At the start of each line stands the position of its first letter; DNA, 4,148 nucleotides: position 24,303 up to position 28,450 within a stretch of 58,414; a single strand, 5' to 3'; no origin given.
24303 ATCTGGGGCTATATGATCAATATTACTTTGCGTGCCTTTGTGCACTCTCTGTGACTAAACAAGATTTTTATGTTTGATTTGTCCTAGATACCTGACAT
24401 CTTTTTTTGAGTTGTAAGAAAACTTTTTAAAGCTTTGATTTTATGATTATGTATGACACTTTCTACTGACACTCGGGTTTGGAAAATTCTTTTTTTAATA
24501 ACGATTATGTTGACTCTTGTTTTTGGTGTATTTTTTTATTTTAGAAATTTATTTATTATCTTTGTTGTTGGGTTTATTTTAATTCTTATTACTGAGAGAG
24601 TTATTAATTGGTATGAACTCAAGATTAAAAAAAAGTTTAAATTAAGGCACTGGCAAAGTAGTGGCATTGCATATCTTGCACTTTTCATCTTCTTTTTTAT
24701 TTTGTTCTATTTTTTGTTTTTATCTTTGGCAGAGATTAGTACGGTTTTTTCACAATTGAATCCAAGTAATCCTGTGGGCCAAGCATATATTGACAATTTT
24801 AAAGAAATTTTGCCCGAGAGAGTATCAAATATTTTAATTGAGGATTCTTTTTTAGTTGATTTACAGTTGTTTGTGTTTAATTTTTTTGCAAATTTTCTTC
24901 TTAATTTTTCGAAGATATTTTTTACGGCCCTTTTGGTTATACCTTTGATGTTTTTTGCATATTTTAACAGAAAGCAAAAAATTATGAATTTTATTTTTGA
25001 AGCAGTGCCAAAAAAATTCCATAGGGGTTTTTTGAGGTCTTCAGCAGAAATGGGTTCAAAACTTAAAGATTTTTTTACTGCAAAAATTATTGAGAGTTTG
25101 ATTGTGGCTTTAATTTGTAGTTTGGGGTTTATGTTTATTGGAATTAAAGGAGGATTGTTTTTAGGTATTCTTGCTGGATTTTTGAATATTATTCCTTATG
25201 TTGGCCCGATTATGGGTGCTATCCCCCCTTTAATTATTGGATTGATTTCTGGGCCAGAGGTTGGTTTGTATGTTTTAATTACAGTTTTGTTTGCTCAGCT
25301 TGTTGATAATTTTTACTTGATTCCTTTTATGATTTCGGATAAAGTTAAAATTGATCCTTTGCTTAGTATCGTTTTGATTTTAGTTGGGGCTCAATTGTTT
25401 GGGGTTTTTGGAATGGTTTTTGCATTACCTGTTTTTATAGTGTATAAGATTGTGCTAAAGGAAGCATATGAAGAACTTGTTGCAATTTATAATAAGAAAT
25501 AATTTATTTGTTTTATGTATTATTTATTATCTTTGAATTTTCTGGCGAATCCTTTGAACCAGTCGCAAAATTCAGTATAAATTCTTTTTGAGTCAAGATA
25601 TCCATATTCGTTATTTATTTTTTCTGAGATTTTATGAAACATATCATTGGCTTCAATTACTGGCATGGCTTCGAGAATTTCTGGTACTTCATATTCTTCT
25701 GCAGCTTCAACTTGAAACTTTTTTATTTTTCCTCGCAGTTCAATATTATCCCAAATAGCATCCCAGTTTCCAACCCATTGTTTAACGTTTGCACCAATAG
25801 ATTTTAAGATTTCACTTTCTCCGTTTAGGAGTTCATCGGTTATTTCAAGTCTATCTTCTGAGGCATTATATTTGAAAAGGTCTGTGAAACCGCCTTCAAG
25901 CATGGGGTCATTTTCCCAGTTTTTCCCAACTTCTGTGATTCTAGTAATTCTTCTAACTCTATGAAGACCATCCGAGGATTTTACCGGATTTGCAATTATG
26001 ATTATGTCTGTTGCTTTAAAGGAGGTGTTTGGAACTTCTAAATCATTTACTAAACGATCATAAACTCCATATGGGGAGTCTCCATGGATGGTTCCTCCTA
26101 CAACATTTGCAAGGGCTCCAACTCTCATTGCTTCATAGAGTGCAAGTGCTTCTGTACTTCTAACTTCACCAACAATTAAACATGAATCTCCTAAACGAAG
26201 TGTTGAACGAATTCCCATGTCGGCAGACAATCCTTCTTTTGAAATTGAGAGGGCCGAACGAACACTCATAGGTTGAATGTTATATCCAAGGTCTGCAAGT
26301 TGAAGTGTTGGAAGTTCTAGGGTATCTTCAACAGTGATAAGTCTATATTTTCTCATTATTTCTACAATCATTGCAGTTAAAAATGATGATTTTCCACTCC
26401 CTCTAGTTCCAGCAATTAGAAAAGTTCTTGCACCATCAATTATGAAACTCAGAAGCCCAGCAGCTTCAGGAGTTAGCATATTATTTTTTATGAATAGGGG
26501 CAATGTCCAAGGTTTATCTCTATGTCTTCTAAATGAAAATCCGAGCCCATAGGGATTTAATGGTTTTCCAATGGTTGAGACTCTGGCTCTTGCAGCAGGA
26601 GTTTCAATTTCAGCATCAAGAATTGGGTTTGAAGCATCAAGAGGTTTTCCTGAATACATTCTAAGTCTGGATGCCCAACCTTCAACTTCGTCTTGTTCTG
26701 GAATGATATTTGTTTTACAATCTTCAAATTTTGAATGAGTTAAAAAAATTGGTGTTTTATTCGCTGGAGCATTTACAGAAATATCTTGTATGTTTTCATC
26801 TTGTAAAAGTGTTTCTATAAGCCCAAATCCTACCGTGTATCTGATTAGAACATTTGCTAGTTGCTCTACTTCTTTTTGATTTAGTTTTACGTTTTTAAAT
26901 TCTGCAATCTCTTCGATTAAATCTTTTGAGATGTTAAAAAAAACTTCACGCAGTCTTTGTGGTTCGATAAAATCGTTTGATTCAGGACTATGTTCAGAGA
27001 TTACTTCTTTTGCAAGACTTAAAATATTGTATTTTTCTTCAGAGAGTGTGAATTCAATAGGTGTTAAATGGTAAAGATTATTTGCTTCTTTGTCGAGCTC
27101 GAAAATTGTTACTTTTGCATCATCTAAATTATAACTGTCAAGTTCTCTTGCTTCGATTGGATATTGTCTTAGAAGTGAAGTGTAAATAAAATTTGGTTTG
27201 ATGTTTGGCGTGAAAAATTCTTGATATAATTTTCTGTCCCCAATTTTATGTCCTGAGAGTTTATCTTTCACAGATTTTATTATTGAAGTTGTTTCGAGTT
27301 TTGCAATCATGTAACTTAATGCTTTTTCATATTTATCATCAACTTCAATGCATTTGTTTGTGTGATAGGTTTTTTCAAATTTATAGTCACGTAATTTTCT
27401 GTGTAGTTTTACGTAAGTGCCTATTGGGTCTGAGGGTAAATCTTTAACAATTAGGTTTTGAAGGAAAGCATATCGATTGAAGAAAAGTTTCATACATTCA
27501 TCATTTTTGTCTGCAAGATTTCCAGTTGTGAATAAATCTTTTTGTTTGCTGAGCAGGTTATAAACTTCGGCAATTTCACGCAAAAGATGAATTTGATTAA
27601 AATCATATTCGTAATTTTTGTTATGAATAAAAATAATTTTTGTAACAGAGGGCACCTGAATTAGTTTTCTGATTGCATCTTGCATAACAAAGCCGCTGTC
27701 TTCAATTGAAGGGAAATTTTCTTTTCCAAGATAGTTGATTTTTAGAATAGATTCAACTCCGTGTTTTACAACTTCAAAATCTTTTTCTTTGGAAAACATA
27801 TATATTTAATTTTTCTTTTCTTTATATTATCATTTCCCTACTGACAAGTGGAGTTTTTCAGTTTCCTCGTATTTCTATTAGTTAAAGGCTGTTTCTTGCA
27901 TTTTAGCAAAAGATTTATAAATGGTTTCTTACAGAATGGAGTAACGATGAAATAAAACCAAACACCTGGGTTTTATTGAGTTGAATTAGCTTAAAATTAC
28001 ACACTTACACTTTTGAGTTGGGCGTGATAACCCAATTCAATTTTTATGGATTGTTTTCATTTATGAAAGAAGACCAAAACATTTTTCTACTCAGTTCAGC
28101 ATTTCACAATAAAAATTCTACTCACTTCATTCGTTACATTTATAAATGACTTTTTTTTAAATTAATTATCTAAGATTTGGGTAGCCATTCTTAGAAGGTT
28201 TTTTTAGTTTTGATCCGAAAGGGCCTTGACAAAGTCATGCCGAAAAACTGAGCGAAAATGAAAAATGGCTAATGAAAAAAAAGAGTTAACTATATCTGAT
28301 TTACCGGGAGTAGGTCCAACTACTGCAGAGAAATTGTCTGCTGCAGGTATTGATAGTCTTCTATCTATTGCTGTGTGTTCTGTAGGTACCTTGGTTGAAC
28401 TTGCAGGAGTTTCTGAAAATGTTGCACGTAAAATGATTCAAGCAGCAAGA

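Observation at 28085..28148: radA and the DinD-like gene share a 38-nt promoter block containing a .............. box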

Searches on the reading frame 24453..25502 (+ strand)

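Call 7: search_protein_families(library=pfam, proteins=[window:24453-25502:+])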
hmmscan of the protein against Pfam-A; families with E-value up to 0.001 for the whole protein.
window:24453-25502:+ (349 aa): 1 family
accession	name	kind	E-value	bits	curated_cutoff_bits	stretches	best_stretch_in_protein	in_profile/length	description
PF01594.21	AI-2E_transport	-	7.1e-42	144.2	34.3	1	14-337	4-325/327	AI-2E family transporter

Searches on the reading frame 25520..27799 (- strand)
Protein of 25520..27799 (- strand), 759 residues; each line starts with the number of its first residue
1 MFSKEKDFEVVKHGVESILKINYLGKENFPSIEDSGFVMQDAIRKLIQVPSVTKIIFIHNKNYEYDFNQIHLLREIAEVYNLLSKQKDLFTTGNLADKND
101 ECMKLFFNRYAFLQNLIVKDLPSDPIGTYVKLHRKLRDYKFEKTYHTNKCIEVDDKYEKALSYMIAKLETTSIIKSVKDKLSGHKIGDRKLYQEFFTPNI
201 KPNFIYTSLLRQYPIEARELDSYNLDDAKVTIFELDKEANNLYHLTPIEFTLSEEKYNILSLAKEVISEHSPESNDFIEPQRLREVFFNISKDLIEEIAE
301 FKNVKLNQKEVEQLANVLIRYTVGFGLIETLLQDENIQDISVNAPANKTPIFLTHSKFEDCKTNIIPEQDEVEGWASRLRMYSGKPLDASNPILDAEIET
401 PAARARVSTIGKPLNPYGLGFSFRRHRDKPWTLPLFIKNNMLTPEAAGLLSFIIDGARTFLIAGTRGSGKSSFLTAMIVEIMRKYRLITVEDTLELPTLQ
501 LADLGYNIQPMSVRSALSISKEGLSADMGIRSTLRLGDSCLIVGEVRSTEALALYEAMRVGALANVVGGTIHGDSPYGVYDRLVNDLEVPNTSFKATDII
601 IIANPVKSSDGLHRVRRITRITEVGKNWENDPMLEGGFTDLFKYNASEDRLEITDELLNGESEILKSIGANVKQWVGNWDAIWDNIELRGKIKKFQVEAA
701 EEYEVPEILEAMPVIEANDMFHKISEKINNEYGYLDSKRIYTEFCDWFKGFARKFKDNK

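Call 7: search_protein_families(library=pfam, proteins=[window:25520-27799:-])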
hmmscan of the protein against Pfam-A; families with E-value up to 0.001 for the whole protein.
window:25520-27799:- (759 aa): 1 family
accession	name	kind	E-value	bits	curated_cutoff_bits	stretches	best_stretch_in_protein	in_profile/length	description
PF00437.27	T2SSE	-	3.9e-14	52.5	24.9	1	396-602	85-273/370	Type II/IV secretion system protein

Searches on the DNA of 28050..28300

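Call 18: search_rna_families(source=window, start=28050, end=28300, threshold=evalue, max_evalue=10)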
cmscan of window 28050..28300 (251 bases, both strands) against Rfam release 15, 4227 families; matches with E-value up to 10: 8.
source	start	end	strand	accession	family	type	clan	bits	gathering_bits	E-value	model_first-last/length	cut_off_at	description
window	28061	28145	+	RF01588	snoR13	Gene; snRNA; snoRNA; CD-box;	-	20.2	60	1.1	1-105/105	no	small nucleolar RNA snoR13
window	28060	28115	-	RF01600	snoR25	Gene; snRNA; snoRNA; CD-box;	-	18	50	3.2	1-70/70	no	small nucleolar RNA snoR25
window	28124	28160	-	RF01368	CRISPR-DR55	Gene; CRISPR;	-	17.4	41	6.1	1-37/37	no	CRISPR RNA direct repeat element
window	28065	28139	+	RF02595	EBv-sisRNA-1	Gene;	-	16.4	58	0.16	1-81/81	no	Epstein-Barr virus stable intronic sequence RNA 1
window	28138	28261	+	RF00429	SNORA29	Gene; snRNA; snoRNA; HACA-box;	CL00030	14.7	50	4.1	1-140/140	no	Small nucleolar RNA SNORA29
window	28268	28300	+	RF01647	ceN61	Gene; snRNA; snoRNA; CD-box;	-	14.1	60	2.3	1-33/72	3'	Caenorhabditis snoRNA ceN61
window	28141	28171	-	RF02925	6A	Gene; sRNA;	-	13.9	41.2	7.8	1-52/52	no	6A RNA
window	28053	28102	-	RF02108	DLEU2_4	Gene; lncRNA;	-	13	40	3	1-58/58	no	Deleted in lymphocytic leukemia 2 conserved region 4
